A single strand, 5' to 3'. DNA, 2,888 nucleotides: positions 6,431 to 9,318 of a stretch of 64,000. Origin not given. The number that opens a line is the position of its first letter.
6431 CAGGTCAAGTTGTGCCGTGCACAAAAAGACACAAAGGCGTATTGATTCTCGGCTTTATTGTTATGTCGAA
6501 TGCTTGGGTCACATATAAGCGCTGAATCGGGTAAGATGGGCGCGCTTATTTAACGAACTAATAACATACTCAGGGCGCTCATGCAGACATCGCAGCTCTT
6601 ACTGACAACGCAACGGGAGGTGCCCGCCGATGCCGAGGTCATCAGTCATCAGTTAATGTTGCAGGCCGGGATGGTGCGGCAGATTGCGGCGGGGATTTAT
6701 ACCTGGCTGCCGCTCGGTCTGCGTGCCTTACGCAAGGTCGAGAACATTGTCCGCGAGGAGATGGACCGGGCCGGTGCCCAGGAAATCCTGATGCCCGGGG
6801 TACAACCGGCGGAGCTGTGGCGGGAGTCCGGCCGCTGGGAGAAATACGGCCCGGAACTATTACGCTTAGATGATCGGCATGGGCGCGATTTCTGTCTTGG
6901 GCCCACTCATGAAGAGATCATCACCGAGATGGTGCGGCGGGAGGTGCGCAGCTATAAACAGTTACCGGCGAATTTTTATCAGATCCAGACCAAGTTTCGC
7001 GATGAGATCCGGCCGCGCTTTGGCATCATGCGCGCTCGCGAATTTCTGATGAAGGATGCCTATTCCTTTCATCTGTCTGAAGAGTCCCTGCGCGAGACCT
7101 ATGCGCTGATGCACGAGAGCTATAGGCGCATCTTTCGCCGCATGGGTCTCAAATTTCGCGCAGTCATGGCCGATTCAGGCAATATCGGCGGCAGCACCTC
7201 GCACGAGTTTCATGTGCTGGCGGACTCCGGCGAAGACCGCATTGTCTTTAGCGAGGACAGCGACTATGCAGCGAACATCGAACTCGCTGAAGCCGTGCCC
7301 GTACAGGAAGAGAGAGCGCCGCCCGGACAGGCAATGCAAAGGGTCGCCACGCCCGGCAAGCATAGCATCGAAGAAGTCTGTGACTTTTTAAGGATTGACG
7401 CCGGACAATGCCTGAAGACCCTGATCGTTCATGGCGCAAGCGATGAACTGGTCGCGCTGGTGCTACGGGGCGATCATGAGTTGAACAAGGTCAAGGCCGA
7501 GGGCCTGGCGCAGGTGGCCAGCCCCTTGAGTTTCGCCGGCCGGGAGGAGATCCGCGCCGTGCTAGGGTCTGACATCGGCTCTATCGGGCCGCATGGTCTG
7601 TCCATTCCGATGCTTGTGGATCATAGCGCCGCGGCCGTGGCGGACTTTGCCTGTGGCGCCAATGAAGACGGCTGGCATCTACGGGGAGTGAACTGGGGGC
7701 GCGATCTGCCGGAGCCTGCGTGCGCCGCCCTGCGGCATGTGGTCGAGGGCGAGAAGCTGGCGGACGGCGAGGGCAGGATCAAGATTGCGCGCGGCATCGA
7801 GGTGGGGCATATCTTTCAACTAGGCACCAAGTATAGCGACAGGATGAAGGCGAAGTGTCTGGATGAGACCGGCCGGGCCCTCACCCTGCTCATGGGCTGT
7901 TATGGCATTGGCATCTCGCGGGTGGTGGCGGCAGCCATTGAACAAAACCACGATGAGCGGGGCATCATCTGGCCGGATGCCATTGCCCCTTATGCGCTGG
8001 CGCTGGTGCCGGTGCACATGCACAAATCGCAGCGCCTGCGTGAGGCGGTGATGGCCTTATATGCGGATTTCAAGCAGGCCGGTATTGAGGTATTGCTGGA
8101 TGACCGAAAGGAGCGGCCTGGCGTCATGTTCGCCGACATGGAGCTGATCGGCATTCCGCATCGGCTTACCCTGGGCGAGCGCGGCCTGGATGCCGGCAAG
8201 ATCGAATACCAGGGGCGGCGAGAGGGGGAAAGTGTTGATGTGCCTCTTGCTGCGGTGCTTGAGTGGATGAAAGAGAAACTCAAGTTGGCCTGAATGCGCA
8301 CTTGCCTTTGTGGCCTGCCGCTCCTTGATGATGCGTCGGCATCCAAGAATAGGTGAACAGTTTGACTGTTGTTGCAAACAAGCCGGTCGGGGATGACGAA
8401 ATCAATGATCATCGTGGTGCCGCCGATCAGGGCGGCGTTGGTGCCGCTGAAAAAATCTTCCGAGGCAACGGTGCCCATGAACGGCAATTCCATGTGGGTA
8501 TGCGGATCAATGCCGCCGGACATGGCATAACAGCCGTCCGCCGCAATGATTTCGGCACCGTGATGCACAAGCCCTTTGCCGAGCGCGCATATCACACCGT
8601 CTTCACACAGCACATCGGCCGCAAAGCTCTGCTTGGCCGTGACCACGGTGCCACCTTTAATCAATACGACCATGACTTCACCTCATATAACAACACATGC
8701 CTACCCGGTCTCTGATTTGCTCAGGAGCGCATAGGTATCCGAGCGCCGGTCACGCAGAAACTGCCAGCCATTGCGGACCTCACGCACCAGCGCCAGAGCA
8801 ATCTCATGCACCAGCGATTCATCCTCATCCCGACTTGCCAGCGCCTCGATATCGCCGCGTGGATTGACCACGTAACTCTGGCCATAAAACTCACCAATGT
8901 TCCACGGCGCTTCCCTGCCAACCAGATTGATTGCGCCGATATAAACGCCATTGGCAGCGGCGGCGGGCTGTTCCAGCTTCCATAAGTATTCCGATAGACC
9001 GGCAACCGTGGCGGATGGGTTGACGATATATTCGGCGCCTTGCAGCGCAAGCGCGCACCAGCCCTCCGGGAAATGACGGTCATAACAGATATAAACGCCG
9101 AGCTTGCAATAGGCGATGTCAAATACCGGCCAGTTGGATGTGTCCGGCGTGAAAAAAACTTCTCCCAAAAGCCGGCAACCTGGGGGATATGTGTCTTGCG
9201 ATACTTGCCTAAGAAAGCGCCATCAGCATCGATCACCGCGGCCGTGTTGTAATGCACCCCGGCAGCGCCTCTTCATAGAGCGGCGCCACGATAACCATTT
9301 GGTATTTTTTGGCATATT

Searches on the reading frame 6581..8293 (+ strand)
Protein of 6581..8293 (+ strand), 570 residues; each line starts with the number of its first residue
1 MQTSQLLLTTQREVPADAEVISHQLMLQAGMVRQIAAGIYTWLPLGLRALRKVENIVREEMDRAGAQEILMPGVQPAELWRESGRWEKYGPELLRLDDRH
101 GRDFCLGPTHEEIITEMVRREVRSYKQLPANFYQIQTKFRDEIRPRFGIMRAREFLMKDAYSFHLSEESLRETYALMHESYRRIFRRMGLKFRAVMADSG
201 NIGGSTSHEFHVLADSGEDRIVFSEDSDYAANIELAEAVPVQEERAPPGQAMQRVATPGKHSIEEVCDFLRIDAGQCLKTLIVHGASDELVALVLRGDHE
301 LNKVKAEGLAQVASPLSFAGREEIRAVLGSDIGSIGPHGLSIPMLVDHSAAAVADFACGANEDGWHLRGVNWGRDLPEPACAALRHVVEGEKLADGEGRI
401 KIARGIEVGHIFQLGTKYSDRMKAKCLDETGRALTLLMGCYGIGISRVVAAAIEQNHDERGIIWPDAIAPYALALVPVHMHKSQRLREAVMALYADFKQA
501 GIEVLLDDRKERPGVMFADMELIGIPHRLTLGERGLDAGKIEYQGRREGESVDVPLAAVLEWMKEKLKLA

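Call 17: find_related_loci(query=window:6581-8293:+, collection=genome_contigs, flank=10000)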
Query window:6581-8293:+ (570 aa) in genome_contigs; peptide patterns used: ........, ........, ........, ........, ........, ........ (x = any residue, [..] = any of these).
600 stretches matched a pattern (row limit reached: there are more); 593 encode a relative of the query (tblastn E <= 1e-3); the best 80 are kept; 80 distinct loci.
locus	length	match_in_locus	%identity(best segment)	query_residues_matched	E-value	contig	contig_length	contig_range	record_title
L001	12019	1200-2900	70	1-567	0e+0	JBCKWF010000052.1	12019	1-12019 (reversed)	Gammaproteobacteria bacterium isolate SLM_MC1B_46-E17 Node_52_length_12019_cov_30.236600, whole genome shotgun sequence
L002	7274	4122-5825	68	1-568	0e+0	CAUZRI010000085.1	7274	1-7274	MAG: Gammaproteobacteria bacterium isolate CB4_SCM.19 genome assembly, contig: Ga0302127_10006274, whole genome shotgun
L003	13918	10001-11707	68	1-568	0e+0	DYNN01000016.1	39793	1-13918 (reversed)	MAG TPA_asm: Thiomargarita sp. isolate SulCav_FS08_3_37_87 SulCav_FS08_3_252_length_39793_cov_52_149454, whole genome sh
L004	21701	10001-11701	69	1-568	0e+0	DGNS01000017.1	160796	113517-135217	MAG TPA_asm: Thiotrichaceae bacterium UBA4486 UBA4486_contig_144, whole genome shotgun sequence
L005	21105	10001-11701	68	1-568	0e+0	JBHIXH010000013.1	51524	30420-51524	MAG: Gammaproteobacteria bacterium isolate MAG45 WDNA05_bin.28.strict_13, whole genome shotgun sequence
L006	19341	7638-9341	67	1-568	0e+0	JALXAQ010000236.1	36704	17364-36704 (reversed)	MAG: Thiotrichaceae bacterium isolate T2_metabat2_scaf2bin.004 T2_NODE_750_length_36704_cov_3.373404, whole genome shotg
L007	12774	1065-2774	66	1-570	0e+0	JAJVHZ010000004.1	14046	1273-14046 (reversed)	MAG: Gammaproteobacteria bacterium isolate Bin_33 c_000000009081, whole genome shotgun sequence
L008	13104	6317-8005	66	1-564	0e+0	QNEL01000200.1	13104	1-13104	MAG: Candidatus Parabeggiatoa sp. nov. 3 isolate B5_G6 B5_Guay6_scaffold_02959, whole genome shotgun sequence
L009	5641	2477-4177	65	1-567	0e+0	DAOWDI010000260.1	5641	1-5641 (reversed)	MAG TPA_asm: Gammaproteobacteria bacterium isolate CSMAG_1909 CSMAG_1909_k141_3920023_length_5641_cov_7.0000, whole geno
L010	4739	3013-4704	65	1-564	0e+0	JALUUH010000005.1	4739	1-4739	MAG: Gammaproteobacteria bacterium isolate 128-326_maxbin2_scaf2bin.117 128-326_scaffold_10776_c1, whole genome shotgun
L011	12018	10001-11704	64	1-568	0e+0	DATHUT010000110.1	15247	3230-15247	MAG TPA_asm: Gammaproteobacteria bacterium isolate SMAG_U16114 k141_198929, whole genome shotgun sequence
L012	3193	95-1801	63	1-568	0e+0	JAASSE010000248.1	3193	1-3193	MAG: Gammaproteobacteria bacterium isolate AS_metabat.7 AS_C1050, whole genome shotgun sequence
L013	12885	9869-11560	65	1-563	0e+0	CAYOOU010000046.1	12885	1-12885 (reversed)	MAG TPA_asm: uncultured Piscirickettsiaceae bacterium isolate binchicken_co64_126 genome assembly, contig: NODE_3574_len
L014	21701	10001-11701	63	1-568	0e+0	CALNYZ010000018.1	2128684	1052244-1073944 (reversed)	MAG: uncultured Gammaproteobacteria bacterium isolate LOGT_bin.0082 genome assembly, contig: contig_9288, whole genome s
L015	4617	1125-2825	62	1-566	0e+0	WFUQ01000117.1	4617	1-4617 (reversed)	MAG: Gammaproteobacteria bacterium isolate S139_92 k151_32036, whole genome shotgun sequence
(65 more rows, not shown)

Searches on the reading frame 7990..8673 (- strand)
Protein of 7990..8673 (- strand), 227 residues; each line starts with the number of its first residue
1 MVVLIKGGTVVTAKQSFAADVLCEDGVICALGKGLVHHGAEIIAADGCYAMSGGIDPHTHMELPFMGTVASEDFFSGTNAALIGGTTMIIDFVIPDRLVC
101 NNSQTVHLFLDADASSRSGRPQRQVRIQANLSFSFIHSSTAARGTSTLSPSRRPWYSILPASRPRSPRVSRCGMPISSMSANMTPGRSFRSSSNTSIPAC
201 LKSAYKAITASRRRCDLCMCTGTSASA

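Call 7: search_protein_families(library=pfam, proteins=[window:7990-8673:-], max_evalue=0.01)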
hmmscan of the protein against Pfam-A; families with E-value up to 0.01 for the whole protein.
window:7990-8673:- (227 aa): 1 family
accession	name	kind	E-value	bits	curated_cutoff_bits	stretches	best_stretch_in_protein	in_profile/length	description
PF01979.26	Amidohydro_1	-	0.0021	17.8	25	1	50-96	2-64/345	Amidohydrolase family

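Call 8: search_protein_families(library=ncbifam, proteins=[window:7990-8673:-], max_evalue=0.01)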
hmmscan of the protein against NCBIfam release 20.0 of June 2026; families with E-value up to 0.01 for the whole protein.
window:7990-8673:- (227 aa): 31 families (the best 25 are shown)
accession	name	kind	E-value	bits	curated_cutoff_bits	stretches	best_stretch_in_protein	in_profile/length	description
TIGR02033.1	D-hydantoinase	equivalog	1.7e-32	112.9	393.25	1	3-96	1-95/454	dihydropyrimidinase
NF009941.0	PRK13404.1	subfamily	1.2e-19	70.3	647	1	4-96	7-99/478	dihydropyrimidinase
NF006559.0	PRK09060.1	equivalog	1.4e-11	43.3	482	1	3-92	7-94/444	dihydroorotase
TIGR03178.1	allantoinase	equivalog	2.1e-11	43.3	357.85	1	3-92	2-89/441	allantoinase AllB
NF004839.0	PRK06189.1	equivalog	6.2e-11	41.6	631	1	3-92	5-92/451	allantoinase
NF006844.0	PRK09357.2-5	equivalog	4.3e-10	39.2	701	1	3-90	4-91/422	dihydroorotase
NF006843.0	PRK09357.2-4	equivalog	4.5e-09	35.7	786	1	1-89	1-88/431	dihydroorotase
NF006839.0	PRK09357.1-4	equivalog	1.5e-08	33.6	576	1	3-93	2-92/422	dihydroorotase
NF006688.0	PRK09236.1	equivalog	2e-08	33.5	535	1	3-92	4-92/444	dihydroorotase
NF005960.0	PRK08044.1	equivalog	2.1e-08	33.3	688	1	3-107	5-106/453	allantoinase AllB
NF006836.0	PRK09357.1-1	equivalog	2.3e-08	33.2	538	1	3-90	4-88/432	dihydroorotase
NF006689.0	PRK09237.1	equivalog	4.6e-08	32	371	1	3-91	5-91/383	amidohydrolase/deacetylase family metallohydrolase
NF002668.0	PRK02382.1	equivalog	9.5e-08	31.1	452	1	14-91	9-85/436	dihydroorotase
TIGR00857.1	pyrC_multi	subfamily_domain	1.7e-07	30.6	279.05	1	18-92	5-77/412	dihydroorotase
NF006845.0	PRK09357.2-6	equivalog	1.8e-07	30.2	728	1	1-91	1-92/428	dihydroorotase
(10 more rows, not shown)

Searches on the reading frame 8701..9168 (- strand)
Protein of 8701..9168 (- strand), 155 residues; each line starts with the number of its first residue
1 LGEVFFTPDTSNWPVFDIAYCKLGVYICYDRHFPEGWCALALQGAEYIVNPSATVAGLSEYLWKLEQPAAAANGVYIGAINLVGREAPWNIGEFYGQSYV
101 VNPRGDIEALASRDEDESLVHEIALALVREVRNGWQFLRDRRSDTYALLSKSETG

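Call 7: search_protein_families(library=pfam, proteins=[window:8701-9168:-], max_evalue=0.01)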
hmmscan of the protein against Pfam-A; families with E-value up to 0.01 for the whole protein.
window:8701-9168:- (155 aa): 1 family
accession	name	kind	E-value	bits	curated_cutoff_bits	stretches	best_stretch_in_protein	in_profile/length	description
PF00795.27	CN_hydrolase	-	2.7e-25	89.6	23.2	1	4-132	126-255/256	Carbon-nitrogen hydrolase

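Call 8: search_protein_families(library=ncbifam, proteins=[window:8701-9168:-], max_evalue=0.01)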
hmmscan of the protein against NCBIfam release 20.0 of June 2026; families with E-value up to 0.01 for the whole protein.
window:8701-9168:- (155 aa): 9 families
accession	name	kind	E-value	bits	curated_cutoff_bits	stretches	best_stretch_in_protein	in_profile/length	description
TIGR03381.1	agmatine_aguB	equivalog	1.4e-27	96.8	410.25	1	4-147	126-277/279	N-carbamoylputrescine amidase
NF040852.1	nitrile_Arch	equivalog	1.7e-19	70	500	1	4-147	122-261/262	nitrilase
NF033621.1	de_GSH_amidase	exception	6.4e-14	51.9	355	1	13-143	131-255/260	deaminated glutathione amidase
NF009803.0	PRK13287.1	equivalog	5.6e-08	31.9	406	1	21-136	158-270/333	formamidase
NF043013.1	DeGluthAmidYersProt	equivalog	1.1e-07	31.3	500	1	15-141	144-268/278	deaminated glutathione amidase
NF009802.0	PRK13286.1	equivalog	1.3e-07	30.9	427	1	22-136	160-271/345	aliphatic amidase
NF007757.0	PRK10438.1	equivalog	2.2e-06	27.1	249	1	26-141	139-250/256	amidohydrolase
TIGR00546.1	lnt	equivalog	2.5e-05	23.6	132.9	1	14-52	309-348/395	apolipoprotein N-acyltransferase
NF010588.0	PRK13981.1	equivalog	0.00084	17.8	479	1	6-123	129-244/546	NAD+ synthase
